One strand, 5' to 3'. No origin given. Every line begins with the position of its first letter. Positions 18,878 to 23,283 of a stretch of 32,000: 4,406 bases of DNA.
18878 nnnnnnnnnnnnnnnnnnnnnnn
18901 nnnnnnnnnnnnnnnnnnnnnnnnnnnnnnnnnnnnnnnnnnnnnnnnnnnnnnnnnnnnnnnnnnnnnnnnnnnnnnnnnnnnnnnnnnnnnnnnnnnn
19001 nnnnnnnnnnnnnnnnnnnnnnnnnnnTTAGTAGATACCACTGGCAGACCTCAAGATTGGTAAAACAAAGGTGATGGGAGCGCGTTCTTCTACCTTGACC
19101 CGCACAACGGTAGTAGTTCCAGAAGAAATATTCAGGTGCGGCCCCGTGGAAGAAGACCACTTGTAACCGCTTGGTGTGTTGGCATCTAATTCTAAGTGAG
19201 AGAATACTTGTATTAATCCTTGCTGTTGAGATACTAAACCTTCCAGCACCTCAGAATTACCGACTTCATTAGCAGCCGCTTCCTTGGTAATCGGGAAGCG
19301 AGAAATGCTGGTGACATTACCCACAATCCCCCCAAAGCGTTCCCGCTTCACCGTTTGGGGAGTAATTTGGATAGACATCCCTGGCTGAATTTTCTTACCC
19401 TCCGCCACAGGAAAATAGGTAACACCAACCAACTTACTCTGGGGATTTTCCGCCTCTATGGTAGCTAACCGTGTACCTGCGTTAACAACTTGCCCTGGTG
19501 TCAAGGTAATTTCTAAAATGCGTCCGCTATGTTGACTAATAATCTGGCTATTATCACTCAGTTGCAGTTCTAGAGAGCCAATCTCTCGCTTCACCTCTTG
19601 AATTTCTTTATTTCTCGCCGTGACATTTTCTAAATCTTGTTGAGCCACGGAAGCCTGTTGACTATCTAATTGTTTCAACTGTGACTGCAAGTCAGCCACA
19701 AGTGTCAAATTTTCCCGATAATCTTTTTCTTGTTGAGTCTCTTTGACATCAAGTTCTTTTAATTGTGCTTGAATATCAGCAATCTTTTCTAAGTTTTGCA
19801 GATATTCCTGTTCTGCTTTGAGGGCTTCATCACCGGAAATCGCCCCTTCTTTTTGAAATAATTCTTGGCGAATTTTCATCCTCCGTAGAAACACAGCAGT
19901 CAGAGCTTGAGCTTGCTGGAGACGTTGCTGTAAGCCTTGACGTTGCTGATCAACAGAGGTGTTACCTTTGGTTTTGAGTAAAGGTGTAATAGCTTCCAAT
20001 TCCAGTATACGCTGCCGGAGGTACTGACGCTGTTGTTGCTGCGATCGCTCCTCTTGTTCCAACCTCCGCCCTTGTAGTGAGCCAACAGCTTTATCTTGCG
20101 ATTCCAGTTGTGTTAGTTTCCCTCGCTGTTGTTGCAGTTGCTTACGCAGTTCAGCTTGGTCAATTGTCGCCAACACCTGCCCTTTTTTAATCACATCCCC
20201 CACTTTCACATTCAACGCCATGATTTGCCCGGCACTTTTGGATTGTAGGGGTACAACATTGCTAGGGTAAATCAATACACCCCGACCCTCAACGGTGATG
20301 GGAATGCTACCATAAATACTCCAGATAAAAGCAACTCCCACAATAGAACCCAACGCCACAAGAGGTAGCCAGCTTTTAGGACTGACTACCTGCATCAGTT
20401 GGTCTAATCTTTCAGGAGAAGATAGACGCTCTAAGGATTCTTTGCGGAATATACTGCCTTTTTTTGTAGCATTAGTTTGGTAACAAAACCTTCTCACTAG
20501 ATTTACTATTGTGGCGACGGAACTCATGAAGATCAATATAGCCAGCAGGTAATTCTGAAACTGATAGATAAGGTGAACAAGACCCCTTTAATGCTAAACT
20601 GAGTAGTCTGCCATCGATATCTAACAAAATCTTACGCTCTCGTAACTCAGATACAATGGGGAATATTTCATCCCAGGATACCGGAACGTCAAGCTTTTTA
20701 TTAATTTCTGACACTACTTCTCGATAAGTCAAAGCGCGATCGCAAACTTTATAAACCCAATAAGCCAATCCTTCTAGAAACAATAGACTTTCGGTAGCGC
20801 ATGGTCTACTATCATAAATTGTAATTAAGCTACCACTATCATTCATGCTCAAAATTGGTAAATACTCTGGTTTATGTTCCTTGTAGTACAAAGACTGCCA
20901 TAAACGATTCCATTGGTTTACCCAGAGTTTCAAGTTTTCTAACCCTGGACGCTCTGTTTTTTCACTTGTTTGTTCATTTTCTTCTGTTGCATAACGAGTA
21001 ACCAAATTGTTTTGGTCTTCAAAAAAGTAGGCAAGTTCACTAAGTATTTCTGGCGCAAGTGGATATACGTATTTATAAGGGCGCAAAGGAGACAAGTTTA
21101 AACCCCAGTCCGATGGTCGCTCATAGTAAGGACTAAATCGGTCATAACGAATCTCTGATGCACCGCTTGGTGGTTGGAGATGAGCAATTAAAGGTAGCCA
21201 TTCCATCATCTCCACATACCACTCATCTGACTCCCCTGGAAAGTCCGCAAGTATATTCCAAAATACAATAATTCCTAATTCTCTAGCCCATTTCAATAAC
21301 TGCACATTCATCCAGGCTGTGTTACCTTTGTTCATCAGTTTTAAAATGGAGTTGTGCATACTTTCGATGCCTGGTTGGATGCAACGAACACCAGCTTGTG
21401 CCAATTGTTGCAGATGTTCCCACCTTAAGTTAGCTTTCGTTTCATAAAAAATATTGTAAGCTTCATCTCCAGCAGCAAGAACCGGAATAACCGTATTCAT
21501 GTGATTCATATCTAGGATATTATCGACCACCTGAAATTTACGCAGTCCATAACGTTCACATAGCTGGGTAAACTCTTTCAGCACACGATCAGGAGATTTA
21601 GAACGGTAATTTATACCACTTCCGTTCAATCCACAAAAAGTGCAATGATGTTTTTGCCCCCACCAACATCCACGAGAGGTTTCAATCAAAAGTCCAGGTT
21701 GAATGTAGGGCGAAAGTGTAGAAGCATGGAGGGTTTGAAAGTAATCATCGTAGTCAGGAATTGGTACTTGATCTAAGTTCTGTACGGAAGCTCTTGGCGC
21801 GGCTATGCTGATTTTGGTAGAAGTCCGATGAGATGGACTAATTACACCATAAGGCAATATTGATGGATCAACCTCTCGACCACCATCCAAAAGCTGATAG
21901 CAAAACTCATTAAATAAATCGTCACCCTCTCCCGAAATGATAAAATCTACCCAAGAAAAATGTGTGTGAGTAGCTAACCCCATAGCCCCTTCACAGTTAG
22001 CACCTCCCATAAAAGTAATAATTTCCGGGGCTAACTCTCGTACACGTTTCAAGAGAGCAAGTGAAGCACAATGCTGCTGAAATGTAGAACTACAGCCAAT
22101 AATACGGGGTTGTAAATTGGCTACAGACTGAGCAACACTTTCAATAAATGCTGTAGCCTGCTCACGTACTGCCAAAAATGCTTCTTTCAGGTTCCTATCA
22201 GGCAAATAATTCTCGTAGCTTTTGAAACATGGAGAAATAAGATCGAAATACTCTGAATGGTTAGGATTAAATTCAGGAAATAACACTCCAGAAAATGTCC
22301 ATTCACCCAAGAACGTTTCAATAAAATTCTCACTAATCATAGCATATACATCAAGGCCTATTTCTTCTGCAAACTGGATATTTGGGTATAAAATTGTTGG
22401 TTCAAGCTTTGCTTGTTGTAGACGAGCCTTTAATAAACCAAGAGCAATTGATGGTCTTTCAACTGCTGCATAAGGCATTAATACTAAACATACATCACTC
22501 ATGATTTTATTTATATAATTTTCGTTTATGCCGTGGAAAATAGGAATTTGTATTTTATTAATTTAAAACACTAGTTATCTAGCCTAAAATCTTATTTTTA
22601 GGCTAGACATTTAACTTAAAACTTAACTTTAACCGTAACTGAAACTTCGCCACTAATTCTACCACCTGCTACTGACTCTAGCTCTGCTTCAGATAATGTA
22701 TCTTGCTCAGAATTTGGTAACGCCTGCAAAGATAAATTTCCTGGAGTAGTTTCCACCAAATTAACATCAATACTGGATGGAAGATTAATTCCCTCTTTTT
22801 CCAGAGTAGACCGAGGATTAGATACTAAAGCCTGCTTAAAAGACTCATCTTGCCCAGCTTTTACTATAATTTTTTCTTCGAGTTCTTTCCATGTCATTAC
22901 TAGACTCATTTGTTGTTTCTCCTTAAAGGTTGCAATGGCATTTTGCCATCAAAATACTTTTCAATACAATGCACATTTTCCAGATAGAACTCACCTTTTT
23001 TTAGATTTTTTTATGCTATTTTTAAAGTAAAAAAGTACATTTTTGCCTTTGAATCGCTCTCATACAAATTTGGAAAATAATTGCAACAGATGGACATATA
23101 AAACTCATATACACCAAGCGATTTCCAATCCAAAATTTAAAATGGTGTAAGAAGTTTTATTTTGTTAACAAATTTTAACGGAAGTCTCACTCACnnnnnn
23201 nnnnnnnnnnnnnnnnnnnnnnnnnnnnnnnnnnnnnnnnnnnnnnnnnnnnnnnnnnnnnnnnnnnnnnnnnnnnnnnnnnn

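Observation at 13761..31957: Hybrid NHLP/Nif11 RiPP cluster combining three unrelated maturase classes with a complete dedicated exporter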

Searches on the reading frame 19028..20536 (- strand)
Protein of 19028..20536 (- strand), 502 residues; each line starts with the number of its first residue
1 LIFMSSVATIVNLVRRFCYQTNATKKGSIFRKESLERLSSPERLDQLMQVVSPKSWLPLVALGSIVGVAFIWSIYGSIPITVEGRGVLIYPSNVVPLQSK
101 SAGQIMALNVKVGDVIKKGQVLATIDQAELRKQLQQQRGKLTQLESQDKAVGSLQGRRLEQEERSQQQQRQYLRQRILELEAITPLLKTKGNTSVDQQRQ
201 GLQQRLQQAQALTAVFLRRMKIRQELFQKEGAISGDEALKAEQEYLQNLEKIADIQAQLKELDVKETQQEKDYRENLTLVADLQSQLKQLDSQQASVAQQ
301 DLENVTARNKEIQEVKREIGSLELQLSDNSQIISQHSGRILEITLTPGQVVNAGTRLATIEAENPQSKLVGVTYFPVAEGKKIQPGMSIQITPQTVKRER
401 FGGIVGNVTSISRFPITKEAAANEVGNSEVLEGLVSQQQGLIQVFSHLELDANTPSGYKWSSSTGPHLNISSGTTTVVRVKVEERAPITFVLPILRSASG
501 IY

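Call 4: search_protein_families(library=ncbifam, proteins=[window:19028-20536:-], max_evalue=0.01)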
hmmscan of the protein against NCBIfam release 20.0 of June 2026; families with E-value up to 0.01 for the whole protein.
window:19028-20536:- (502 aa): 19 families
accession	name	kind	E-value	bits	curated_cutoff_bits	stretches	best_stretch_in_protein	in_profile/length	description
TIGR03794.1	NHLM_micro_HlyD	equivalog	1.3e-175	584.3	156.2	1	37-497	1-421/421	NHLP bacteriocin system secretion protein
TIGR01843.1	type_I_hlyD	subfamily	3.9e-21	75.5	208.65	1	55-490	4-406/422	HlyD family type I secretion periplasmic adaptor subunit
TIGR01730.1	RND_mfp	subfamily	6.7e-11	41.7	94.9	2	91-147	23-79/322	efflux RND transporter periplasmic adaptor subunit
NF002939.0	PRK03598.1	equivalog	4.6e-09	35.9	393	2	199-414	77-286/332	secretion protein HlyD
TIGR01000.1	bacteriocin_acc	subfamily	1.3e-08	34.2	258.85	2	70-301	36-260/457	bacteriocin secretion accessory protein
TIGR00998.1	8a0101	subfamily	1.6e-08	33.9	390.8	1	92-403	40-276/334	EmrA/EmrK family multidrug efflux transporter periplasmic adaptor subunit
NF007785.0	PRK10476.1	equivalog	3.6e-07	29.3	376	2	92-149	46-103/347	multidrug transporter subunit MdtN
NF008589.1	PRK11556.1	equivalog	4e-07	29.3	391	1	77-143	68-133/392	MdtA/MuxA family multidrug efflux RND transporter periplasmic adaptor subunit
NF004547.1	PRK05889.1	equivalog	4.6e-07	29.9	75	1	95-126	40-71/71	biotin/lipoyl-binding carrier protein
NF006761.0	PRK09282.1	domain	9.9e-06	24.3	402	1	250-363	464-555/591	pyruvate carboxylase subunit B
NF006079.0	PRK08225.1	equivalog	3.1e-05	23.9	95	1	95-125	39-69/70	acetyl-CoA carboxylase biotin carboxyl carrier protein subunit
NF005457.0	PRK07051.1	equivalog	7.1e-05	22.9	87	0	97-126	50-79/80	acetyl-CoA carboxylase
NF007850.1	PRK10559.1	equivalog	0.00011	21.5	400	1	62-142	12-88/303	p-hydroxybenzoic acid efflux pump subunit AaeA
TIGR01348.1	PDHac_trf_long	equivalog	0.0002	20.1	552.1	1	96-172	44-124/587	dihydrolipoyllysine-residue acetyltransferase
TIGR02712.1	urea_carbox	equivalog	0.0002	19.2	1303.85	1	253-365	1056-1168/1201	urea carboxylase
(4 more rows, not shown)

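Call 66: search_protein_families(library=pfam, proteins=[window:19028-20536:-], max_evalue=10)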
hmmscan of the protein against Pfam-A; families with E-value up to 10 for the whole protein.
window:19028-20536:- (502 aa): 10 families
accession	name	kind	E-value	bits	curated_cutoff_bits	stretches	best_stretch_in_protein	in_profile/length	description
PF13533.13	Biotin_lipoyl_2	-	4.1e-13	49.2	29.8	2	95-126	1-32/32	Biotin-lipoyl like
PF13437.12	HlyD_3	-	3.7e-10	40.9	22.2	2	335-415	5-80/106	HlyD family secretion protein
PF00364.28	Biotin_lipoyl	-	1.4e-06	28.5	22.1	2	97-125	45-73/73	Biotin-requiring enzyme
PF16576.10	HlyD_D23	-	1.4e-06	28.2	30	2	235-408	53-184/214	Barrel-sandwich domain of CusB or HlyD membrane-fusion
PF07831.19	PYNP_C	-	0.0037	17.3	27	1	107-125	35-53/75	Pyrimidine nucleoside phosphorylase C-terminal domain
PF13375.12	RnfC_N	-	0.0091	16.5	25.6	1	94-127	31-63/101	RnfC Barrel sandwich hybrid domain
PF01551.29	Peptidase_M23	-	0.01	16.5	28.7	1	105-128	52-75/96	Peptidase family M23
PF00358.26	PTS_EIIA_1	-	0.018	15.2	27.2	1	102-134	80-112/127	phosphoenolpyruvate-dependent sugar phosphotransferase system, EIIA 1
PF21668.3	RPOC_hybrid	-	0.14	12.4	27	1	106-148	50-90/102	DNA-directed RNA polymerase subunit beta', hybrid domain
PF04508.17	Pox_A_type_inc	-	0.64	10.4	21.4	0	311-328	2-19/23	Viral A-type inclusion protein repeat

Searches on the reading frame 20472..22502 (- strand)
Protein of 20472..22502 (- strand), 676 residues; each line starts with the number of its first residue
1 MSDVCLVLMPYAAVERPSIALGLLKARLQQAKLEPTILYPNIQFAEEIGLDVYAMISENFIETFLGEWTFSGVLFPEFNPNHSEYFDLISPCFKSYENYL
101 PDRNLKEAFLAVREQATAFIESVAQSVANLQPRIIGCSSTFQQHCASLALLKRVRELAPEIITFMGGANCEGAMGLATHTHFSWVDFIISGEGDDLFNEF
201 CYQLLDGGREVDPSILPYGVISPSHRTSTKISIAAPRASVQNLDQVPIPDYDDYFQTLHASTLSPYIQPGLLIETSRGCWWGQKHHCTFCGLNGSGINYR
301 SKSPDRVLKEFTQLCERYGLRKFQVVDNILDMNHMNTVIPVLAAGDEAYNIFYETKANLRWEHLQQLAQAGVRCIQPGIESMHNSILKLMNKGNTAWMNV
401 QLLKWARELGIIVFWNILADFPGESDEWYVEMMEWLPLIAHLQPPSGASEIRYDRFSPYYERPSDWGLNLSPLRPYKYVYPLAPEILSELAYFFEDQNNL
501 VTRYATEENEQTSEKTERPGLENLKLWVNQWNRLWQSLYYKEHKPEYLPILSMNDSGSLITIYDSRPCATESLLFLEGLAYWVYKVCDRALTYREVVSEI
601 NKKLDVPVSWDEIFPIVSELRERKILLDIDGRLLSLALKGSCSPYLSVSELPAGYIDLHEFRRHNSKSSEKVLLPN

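Call 4: search_protein_families(library=ncbifam, proteins=[window:20472-22502:-], max_evalue=0.01)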
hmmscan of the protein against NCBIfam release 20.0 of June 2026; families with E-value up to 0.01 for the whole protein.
window:20472-22502:- (676 aa): 16 families
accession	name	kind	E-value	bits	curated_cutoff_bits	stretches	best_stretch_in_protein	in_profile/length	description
TIGR03975.1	rSAM_ocin_1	subfamily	1.7e-261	869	281.85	1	4-638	1-606/606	RiPP maturation radical SAM C-methyltransferase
NF050148.1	rSAM_ApyD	equivalog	2e-17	62.9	750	1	101-427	47-354/645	RiPP biosynthesis radical SAM protein ApyD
TIGR03471.1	HpnJ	equivalog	8.9e-17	61.1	577.6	1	147-435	84-361/472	hopanoid biosynthesis associated radical SAM protein HpnJ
TIGR02026.1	BchE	equivalog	1.2e-15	57.4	481.35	1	121-433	53-359/497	magnesium-protoporphyrin IX monomethyl ester anaerobic oxidative cyclase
TIGR04367.1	HpnR_B12_rSAM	equivalog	5e-13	48.4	650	1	123-426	52-340/490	hopanoid C-3 methylase HpnR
TIGR04479.1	bcpD_PhpK_rSAM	subfamily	8.5e-12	44.2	600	1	88-434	70-404/504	PhpK family radical SAM P-methyltransferase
NF033712.0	B12_rSAM_KedN5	subfamily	4.2e-11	41.8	700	1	127-328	58-249/624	KedN5 family methylcobalamin-dependent radical SAM C-methyltransferase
NF038361.1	rSAM_Sden_1168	equivalog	1.2e-10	40.6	575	1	177-334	191-342/560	Sden_1168 family B12-binding radical SAM P-methyltransferase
TIGR04014.1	B12_SAM_MJ_0865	equivalog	1.5e-08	33.9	360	1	375-434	272-331/434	methyl-coenzyme M reductase glutamine C-methyltransferase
TIGR04385.1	B12_rSAM_cofa1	equivalog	2.9e-07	30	450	1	113-427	54-352/438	B12 lower ligand biosynthesis radical SAM protein BzaD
TIGR04072.2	rSAM_ladder_B12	equivalog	1.7e-06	26.9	360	1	266-400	174-310/443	lipid biosynthesis B12-binding/radical SAM protein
TIGR04013.1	B12_SAM_MJ_1487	hypoth_equivalog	7.1e-06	25.1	251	1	117-313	29-191/382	TIGR04013 family B12-binding domain/radical SAM domain-containing protein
NF040546.1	rSAM_CUAEP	equivalog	8.6e-06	24.7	500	0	363-436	265-338/468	CUAEP/CCAEP-tail radical SAM (seleno)protein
NF040542.1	rSAM_RCCLKC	equivalog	2.9e-05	23.4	450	1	117-411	35-322/423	arsinothricin biosynthesis radical SAM protein ArsL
TIGR04295.1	B12_rSAM_oligo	hypoth_equivalog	0.00013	20.8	400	1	240-392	166-314/422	TIGR04295 family B12-binding domain-containing radical SAM protein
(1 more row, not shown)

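Call 6: search_protein_families(library=pfam, proteins=[window:20472-22502:-], max_evalue=0.1)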
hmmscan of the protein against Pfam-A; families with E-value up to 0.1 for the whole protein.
window:20472-22502:- (676 aa): 2 families
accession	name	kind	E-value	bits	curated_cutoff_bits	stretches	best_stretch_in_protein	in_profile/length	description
PF04055.27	Radical_SAM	-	1.2e-18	68.2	29.5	1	273-436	1-166/166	Radical SAM superfamily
PF02310.24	B12-binding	-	1.1e-05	25.7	32.1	1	116-199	40-119/121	B12 binding domain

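Call 40: find_homologous_proteins(query=window:20472-22502:-, max_evalue=1e-80)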
Query window:20472-22502:- (676 aa): 7656 proteins with E <= 1e-80 among 8000 candidates; the best 120 are listed.
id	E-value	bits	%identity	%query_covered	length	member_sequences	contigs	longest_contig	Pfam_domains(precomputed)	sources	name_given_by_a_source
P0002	0.0e+0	1551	97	100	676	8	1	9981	PF04055.28,PF02310.25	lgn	-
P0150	0.0e+0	1016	65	99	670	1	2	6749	PF04055.28,PF02310.25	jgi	jgi:ribosomal peptide maturation radical SAM protein 1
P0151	1.0e-289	981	63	99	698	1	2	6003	PF04055.28,PF02310.25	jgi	jgi:ribosomal peptide maturation radical SAM protein 1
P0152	2.5e-289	979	63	100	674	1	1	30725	PF04055.28,PF02310.25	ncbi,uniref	ncbi:RiPP maturation radical SAM C-methyltransferase [Scytonema sp. NUACC26]|uniref:RiPP maturation 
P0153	7.1e-285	965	63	98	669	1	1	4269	PF04055.28,PF02310.25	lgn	-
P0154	1.2e-279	947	62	98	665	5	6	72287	PF04055.28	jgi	jgi:magnesium-protoporphyrin IX monomethyl ester (oxidative) cyclase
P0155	5.7e-270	915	59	99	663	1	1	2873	PF04055.28,PF02310.25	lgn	-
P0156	2.5e-269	913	59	100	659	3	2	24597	PF04055.28,PF02310.25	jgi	jgi:ribosomal peptide maturation radical SAM protein 1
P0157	6.5e-269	912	59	99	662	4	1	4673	PF04055.28,PF02310.25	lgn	-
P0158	2.7e-266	903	60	99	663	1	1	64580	PF04055.28,PF02310.25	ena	-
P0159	2.2e-265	900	60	99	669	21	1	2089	PF04055.28,PF02310.25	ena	-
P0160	9.0e-263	892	59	98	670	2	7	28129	PF04055.28,PF02310.25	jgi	jgi:ribosomal peptide maturation radical SAM protein 1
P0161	1.4e-262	891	60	98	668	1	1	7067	PF04055.28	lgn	-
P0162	2.8e-262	890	58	99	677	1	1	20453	PF04055.28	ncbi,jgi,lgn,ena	ncbi:MAG TPA: RiPP maturation radical SAM C-methyltransferase [Coleofasciculaceae cyanobacterium]|jg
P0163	2.3e-261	887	59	99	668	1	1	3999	PF04055.28,PF02310.25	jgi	jgi:ribosomal peptide maturation radical SAM protein 1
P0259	6.7e-195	667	68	62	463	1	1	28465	PF04055.28,PF02310.25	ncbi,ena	-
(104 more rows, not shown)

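Call 41: find_encoding_contigs(protein=P0152, flank=10000, max_places=1)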
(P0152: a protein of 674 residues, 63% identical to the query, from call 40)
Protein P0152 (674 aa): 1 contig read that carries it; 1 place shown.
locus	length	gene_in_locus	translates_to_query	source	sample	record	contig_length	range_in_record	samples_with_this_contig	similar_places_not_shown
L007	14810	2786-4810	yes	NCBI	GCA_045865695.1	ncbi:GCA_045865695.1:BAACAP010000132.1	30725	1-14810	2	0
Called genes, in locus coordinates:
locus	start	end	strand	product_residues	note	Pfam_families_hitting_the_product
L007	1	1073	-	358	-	?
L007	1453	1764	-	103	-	PF27793:RNP_Burkhold, PF02979:NHase_alpha (weak)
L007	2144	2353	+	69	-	PF13340:DUF4096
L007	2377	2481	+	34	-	-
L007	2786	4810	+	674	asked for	PF02310:B12-binding (weak), PF04055:Radical_SAM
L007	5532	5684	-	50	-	-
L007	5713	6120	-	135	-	-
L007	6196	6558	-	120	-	PF02979:NHase_alpha (faint), PF27793:RNP_Burkhold (weak)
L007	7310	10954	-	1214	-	-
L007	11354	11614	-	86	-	PF01610:DDE_Tnp_ISL3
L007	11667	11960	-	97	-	-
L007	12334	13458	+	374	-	PF08240:ADH_N, PF13602:ADH_zinc_N_2 (faint), PF00107:ADH_zinc_N (faint)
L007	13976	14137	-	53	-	-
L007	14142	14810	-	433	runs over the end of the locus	PF04055:Radical_SAM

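Call 42: find_encoding_contigs(protein=P0259, flank=10000, max_places=1)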
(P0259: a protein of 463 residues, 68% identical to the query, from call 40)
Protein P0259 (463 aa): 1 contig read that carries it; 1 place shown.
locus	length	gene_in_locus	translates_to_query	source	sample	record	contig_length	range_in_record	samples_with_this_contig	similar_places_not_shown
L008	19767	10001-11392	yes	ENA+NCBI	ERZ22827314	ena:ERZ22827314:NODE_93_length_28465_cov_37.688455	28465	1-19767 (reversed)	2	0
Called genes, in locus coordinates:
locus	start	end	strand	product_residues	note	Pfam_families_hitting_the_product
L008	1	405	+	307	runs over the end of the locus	PF05992:SbmA_BacA (weak), PF02463:SMC_N (faint), PF00005:ABC_tran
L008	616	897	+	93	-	PF07862:Nif11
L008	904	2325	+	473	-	PF02743:dCache_1, PF17203:sCache_3_2 (weak), PF00672:HAMP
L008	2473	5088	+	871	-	-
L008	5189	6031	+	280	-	PF01656:CbiA, PF10609:ParA, PF13614:AAA_31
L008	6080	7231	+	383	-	PF22541:DUF7005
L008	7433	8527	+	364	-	PF00027:cNMP_binding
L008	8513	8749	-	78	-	-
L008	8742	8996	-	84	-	-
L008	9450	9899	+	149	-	-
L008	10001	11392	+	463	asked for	PF02310:B12-binding (weak), PF04055:Radical_SAM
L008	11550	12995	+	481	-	PF25917:BSH_RND (faint), PF25984:BSH_YknX (faint)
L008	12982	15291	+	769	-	PF03412:Peptidase_C39, PF00664:ABC_membrane, PF00005:ABC_tran, PF02463:SMC_N (faint)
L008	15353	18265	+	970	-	PF00664:ABC_membrane, PF00005:ABC_tran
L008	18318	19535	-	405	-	-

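Call 51: search_solved_structures(query=window:20472-22502:-, max_evalue=0.001)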
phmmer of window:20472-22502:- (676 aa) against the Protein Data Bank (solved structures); distinct sequences matched with E-value up to 0.001: 0.

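Call 61: find_encoding_contigs(protein=P0158, flank=10000, max_places=1)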
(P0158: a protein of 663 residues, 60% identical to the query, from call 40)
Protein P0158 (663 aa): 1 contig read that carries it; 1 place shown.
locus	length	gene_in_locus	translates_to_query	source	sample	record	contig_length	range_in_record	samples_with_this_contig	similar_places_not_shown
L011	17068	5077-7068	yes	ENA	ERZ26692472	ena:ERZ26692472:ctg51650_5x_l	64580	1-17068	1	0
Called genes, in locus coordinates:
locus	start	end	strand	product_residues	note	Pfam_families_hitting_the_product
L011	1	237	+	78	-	?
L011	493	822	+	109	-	PF27793:RNP_Burkhold (weak), PF02979:NHase_alpha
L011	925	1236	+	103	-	PF27793:RNP_Burkhold (weak), PF02979:NHase_alpha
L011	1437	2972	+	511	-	-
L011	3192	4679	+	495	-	-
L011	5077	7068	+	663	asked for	PF02310:B12-binding, PF04055:Radical_SAM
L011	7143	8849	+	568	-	PF06472:ABC_membrane_2, PF00664:ABC_membrane, PF05992:SbmA_BacA, PF20703:nSTAND1 (faint), PF00005:ABC_tran, PF02463:SMC_N (faint)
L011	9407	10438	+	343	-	PF13006:Nterm_IS4 (faint), PF01609:DDE_Tnp_1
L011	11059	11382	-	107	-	PF04820:Trp_halogenase (weak)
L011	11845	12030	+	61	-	-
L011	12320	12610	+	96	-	PF07862:Nif11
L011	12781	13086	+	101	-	PF07862:Nif11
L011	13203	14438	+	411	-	PF04055:Radical_SAM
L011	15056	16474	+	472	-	PF02743:dCache_1, PF17203:sCache_3_2 (weak), PF00672:HAMP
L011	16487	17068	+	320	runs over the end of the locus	-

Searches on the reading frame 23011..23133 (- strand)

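Call 5: search_protein_families(library=ncbifam, proteins=[window:23011-23133:-], max_evalue=0.01)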
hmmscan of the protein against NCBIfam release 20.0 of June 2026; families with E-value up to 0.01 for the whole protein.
window:23011-23133:- (40 aa): 0 families

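Call 6: search_protein_families(library=pfam, proteins=[window:23011-23133:-], max_evalue=0.1)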
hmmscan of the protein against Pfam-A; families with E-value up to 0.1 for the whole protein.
window:23011-23133:- (40 aa): 1 family
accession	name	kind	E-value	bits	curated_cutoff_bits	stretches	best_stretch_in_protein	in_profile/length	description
PF09068.17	EF-hand_2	-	0.083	13.5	27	1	9-40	87-118/123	EF hand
